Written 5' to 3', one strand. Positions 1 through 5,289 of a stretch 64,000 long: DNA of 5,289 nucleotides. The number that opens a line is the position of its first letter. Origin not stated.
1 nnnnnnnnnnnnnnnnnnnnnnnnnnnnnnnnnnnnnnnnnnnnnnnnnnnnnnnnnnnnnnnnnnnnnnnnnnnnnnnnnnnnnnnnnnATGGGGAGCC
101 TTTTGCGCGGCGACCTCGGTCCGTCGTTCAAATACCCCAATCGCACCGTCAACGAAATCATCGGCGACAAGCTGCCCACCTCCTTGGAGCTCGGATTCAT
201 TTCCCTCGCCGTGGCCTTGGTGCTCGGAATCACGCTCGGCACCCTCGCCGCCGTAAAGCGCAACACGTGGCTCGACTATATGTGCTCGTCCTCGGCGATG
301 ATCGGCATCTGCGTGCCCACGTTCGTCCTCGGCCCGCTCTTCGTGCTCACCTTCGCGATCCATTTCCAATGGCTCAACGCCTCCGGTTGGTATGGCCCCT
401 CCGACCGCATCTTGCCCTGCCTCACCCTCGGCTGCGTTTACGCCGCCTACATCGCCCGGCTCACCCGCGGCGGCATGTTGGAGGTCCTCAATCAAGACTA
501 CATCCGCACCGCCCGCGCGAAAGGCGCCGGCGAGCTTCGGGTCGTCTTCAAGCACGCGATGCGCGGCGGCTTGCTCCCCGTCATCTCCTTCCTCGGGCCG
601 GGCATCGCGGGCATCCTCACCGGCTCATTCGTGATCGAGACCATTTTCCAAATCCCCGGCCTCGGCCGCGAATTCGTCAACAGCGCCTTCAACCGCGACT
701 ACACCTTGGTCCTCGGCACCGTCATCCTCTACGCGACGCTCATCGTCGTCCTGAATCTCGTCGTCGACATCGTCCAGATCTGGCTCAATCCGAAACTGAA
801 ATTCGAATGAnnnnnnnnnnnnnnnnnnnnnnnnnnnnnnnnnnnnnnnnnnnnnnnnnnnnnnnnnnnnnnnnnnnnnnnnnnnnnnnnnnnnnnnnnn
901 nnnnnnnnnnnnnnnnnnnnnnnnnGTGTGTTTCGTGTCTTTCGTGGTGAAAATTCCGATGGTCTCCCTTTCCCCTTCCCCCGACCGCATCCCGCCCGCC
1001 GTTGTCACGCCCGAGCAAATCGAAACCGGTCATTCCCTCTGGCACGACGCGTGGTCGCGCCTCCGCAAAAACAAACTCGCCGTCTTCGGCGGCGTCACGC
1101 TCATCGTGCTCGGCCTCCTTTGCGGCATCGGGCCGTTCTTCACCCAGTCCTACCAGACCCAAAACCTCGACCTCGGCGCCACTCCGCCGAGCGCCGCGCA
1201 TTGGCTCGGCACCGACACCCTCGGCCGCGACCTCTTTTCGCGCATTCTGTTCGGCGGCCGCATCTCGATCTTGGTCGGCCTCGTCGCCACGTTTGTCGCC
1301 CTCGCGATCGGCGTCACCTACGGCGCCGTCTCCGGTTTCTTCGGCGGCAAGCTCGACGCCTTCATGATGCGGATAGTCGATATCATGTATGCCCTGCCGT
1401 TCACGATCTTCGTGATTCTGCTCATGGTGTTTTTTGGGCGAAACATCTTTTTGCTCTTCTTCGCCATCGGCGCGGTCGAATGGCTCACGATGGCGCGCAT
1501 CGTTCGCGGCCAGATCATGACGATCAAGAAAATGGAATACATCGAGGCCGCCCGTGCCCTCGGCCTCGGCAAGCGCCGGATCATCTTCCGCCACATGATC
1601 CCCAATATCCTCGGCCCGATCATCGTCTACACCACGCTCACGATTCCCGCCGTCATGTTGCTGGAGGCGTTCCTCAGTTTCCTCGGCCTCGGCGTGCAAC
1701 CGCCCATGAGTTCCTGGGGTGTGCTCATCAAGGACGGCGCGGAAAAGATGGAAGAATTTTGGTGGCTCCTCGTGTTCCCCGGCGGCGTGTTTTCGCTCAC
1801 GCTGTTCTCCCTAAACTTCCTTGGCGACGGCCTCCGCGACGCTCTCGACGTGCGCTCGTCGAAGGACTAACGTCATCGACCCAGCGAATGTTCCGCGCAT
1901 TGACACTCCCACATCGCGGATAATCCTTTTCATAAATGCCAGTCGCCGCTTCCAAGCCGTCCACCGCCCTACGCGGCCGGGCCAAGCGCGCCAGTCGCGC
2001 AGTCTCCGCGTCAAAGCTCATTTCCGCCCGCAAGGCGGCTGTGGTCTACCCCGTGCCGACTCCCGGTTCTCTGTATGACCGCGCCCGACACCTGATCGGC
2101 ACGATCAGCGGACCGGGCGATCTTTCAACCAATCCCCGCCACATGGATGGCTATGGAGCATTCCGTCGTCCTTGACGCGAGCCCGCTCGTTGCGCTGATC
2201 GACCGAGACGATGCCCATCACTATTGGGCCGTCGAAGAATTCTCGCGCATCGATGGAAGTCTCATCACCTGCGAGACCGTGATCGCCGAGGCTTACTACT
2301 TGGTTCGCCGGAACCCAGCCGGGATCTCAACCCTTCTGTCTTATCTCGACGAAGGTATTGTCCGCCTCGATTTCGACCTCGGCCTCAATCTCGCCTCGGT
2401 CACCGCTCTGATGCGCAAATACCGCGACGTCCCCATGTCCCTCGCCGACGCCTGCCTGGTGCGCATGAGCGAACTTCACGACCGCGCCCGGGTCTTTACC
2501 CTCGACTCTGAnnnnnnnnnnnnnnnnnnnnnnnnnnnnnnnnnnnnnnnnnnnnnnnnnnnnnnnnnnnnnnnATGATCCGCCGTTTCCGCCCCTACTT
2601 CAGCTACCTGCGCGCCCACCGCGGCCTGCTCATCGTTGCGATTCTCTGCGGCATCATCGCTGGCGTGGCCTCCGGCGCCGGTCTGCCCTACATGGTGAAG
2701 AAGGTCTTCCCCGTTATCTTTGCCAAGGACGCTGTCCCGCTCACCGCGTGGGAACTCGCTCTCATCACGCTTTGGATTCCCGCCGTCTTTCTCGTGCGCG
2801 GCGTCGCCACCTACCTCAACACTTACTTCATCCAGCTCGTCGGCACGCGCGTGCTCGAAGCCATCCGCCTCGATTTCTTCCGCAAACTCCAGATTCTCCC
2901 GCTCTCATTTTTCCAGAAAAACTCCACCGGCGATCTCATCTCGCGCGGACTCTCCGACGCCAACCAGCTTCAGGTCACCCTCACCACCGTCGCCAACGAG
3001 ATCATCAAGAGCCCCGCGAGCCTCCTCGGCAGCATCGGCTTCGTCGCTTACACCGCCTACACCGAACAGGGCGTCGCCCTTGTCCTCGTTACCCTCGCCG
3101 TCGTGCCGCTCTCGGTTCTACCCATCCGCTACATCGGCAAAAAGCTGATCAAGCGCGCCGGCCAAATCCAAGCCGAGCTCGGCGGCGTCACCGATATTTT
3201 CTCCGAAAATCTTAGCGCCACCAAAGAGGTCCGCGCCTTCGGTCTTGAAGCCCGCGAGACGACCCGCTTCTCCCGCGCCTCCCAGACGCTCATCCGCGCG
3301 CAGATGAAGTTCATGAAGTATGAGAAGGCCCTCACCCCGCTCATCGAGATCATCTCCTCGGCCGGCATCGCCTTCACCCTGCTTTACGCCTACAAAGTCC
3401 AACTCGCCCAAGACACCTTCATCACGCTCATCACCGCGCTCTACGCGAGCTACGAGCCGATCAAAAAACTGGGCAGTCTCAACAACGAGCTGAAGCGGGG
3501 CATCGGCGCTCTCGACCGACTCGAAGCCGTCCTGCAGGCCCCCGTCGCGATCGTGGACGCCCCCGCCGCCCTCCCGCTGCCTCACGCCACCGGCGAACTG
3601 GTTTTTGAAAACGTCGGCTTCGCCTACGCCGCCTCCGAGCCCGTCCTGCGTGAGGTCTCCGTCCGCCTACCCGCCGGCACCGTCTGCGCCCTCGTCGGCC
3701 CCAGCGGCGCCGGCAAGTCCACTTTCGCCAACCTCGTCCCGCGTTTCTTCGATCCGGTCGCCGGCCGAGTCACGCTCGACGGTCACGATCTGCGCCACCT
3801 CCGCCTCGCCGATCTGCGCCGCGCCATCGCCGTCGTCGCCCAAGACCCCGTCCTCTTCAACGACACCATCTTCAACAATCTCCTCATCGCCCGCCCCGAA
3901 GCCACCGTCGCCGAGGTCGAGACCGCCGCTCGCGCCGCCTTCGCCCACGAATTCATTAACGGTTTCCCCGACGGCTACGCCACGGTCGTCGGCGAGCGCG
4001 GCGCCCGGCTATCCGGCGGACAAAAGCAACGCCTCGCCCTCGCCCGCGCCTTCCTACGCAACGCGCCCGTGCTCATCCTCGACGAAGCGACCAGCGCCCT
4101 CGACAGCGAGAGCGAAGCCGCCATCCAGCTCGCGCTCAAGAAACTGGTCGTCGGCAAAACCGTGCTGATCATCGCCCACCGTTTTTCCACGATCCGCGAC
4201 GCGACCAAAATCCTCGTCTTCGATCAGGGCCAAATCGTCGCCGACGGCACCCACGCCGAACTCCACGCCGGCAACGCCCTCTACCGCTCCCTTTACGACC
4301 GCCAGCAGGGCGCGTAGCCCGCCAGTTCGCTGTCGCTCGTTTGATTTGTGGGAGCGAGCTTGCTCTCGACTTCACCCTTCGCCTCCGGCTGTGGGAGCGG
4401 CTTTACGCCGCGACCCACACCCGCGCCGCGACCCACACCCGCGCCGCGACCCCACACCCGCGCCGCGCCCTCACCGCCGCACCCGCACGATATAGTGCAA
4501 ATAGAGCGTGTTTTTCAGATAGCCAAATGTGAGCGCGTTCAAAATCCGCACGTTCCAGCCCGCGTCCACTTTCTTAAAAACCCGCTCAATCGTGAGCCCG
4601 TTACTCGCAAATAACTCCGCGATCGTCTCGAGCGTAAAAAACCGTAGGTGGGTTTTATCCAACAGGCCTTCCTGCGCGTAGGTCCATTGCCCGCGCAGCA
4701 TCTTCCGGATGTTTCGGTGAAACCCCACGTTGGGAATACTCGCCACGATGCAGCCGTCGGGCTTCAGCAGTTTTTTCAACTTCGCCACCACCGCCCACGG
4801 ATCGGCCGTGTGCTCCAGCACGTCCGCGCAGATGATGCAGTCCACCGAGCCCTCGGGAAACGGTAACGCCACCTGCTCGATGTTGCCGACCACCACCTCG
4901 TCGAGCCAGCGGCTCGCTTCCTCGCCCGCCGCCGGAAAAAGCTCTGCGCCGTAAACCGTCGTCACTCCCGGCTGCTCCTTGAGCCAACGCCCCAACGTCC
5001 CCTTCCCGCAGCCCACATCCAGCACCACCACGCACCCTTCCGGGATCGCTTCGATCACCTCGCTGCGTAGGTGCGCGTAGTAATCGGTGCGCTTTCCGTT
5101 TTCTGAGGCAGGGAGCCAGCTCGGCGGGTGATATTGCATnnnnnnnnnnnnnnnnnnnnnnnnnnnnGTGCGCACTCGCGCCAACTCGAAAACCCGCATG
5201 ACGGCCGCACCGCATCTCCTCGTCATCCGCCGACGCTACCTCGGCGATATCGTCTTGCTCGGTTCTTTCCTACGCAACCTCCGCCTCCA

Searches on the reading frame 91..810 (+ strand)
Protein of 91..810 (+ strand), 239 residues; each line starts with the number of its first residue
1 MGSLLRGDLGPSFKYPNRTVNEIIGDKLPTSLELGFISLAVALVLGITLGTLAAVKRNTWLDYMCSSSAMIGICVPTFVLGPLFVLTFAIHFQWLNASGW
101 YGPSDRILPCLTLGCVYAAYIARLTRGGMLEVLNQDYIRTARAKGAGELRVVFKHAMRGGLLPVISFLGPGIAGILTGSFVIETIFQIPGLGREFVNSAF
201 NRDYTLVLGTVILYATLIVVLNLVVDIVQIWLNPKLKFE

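Call 80: search_protein_families(library=pfam, proteins=[window:91-810:+], max_evalue=0.00001)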
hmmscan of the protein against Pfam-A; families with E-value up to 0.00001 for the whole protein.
window:91-810:+ (239 aa): 1 family
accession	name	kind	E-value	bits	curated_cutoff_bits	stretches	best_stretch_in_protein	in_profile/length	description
PF00528.27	BPD_transp_1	-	3.4e-39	134.9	26.4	1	46-237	1-183/184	Binding-protein-dependent transport system inner membrane component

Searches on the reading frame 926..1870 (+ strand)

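Call 80: search_protein_families(library=pfam, proteins=[window:926-1870:+], max_evalue=0.00001)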
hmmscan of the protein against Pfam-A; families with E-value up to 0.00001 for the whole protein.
window:926-1870:+ (314 aa): 2 families
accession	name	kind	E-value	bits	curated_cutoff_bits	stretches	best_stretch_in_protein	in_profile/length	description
PF00528.27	BPD_transp_1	-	1.8e-28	100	26.4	1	129-310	1-181/184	Binding-protein-dependent transport system inner membrane component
PF12911.12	OppC_N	-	1.1e-14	54.5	23.9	1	37-82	1-47/53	N-terminal TM domain of oligopeptide transport permease C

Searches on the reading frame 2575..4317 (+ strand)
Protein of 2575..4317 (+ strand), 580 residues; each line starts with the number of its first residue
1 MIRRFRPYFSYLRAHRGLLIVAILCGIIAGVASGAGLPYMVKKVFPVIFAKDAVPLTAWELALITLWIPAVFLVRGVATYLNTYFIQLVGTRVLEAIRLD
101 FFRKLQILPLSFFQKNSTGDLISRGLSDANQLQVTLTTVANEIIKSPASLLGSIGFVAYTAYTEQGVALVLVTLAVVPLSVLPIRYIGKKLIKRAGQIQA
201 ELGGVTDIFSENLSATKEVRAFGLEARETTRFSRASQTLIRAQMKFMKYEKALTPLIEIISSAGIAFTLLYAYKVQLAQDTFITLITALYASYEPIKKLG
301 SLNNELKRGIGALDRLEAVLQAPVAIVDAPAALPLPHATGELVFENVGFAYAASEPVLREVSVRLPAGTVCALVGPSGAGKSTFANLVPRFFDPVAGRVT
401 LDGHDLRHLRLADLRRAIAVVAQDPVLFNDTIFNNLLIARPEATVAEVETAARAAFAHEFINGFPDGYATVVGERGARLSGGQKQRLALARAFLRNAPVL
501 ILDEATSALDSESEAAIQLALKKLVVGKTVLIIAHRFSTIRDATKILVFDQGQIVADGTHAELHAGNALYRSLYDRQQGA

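Call 80: search_protein_families(library=pfam, proteins=[window:2575-4317:+], max_evalue=0.00001)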
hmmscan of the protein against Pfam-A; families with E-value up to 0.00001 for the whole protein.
window:2575-4317:+ (580 aa): 3 families
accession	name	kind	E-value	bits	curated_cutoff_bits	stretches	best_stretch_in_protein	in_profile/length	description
PF00664.28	ABC_membrane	-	6.8e-34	118.2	28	1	19-275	1-249/274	ABC transporter transmembrane region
PF00005.33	ABC_tran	-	2.7e-31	109.4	25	1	358-507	1-137/137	ABC transporter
PF02463.25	SMC_N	-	3.7e-07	30.2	40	0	478-547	136-209/220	RecF/RecN/SMC N terminal domain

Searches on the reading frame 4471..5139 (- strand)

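Call 80: search_protein_families(library=pfam, proteins=[window:4471-5139:-], max_evalue=0.00001)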
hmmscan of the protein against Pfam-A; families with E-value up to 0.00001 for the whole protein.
window:4471-5139:- (222 aa): 6 families
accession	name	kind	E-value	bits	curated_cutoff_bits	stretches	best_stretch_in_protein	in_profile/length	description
PF13489.12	Methyltransf_23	-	9.7e-23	81.1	27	1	38-185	25-162/164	Methyltransferase domain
PF08241.18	Methyltransf_11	-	7.1e-18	65.5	21.2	1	40-132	1-94/95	Methyltransferase domain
PF08242.18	Methyltransf_12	-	2.3e-15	57.5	30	1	40-131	1-98/98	Methyltransferase domain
PF13649.12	Methyltransf_25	-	9.3e-15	55.5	27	1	39-129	1-97/97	Methyltransferase domain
PF07021.18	MetW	-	8.8e-11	42.2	21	1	27-179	6-157/193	Methionine biosynthesis protein MetW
PF13847.12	Methyltransf_31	-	7.5e-10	39.1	27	1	38-137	6-113/145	Methyltransferase domain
